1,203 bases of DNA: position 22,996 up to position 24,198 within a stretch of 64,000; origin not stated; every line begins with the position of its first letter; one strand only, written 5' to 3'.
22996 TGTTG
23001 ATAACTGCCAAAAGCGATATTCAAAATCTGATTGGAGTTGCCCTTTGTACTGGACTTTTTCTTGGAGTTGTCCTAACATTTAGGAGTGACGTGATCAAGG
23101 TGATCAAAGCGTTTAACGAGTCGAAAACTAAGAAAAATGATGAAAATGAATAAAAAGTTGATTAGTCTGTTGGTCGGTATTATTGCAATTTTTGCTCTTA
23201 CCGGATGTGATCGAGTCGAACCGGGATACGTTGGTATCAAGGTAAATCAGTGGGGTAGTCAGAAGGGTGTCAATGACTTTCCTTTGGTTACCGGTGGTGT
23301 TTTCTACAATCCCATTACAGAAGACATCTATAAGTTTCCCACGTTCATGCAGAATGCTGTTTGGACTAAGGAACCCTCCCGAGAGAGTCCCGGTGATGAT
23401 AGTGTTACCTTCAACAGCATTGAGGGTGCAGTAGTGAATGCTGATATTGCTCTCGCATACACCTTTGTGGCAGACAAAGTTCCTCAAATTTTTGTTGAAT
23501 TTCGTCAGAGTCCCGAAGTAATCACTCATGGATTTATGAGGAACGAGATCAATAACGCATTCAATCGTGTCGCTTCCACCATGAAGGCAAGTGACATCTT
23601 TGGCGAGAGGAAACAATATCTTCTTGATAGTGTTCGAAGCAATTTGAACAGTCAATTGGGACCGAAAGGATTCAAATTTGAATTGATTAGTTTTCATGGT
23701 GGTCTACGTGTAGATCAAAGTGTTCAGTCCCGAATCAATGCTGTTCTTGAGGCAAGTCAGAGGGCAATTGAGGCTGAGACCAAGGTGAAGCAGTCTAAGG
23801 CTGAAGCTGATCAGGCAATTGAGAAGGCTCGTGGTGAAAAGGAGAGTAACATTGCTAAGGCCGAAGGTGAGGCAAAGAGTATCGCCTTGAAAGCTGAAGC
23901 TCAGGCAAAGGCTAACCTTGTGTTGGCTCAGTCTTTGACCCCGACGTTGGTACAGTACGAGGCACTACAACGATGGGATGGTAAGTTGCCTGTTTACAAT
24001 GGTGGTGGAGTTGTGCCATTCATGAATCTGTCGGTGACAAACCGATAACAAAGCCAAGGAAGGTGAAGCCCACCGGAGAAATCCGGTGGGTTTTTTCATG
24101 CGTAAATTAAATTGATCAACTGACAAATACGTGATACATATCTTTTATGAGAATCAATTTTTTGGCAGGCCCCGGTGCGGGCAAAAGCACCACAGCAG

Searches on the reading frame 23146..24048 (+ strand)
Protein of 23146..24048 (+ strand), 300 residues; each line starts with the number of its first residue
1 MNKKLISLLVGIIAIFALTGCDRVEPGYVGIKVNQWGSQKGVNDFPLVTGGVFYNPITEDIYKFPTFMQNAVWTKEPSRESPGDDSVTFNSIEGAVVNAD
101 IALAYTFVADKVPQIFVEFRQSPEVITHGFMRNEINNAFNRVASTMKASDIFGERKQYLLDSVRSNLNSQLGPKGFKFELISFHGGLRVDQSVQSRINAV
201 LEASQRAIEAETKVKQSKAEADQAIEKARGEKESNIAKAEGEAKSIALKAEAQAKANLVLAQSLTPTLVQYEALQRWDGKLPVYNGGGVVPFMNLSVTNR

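Call 9: search_protein_families(library=phrogs, proteins=[window:23146-24048:+])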
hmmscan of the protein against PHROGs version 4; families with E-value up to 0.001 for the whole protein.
window:23146-24048:+ (300 aa): 3 families
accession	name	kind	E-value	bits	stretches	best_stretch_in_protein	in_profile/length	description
phrog_200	-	other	1.9e-63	215.9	1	3-297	82-361/379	lipoprotein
phrog_21428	-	unknown function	2.3e-14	54.1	1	1-44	1-44/63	-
phrog_38808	-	unknown function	7.7e-05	23.9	1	239-293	8-65/68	-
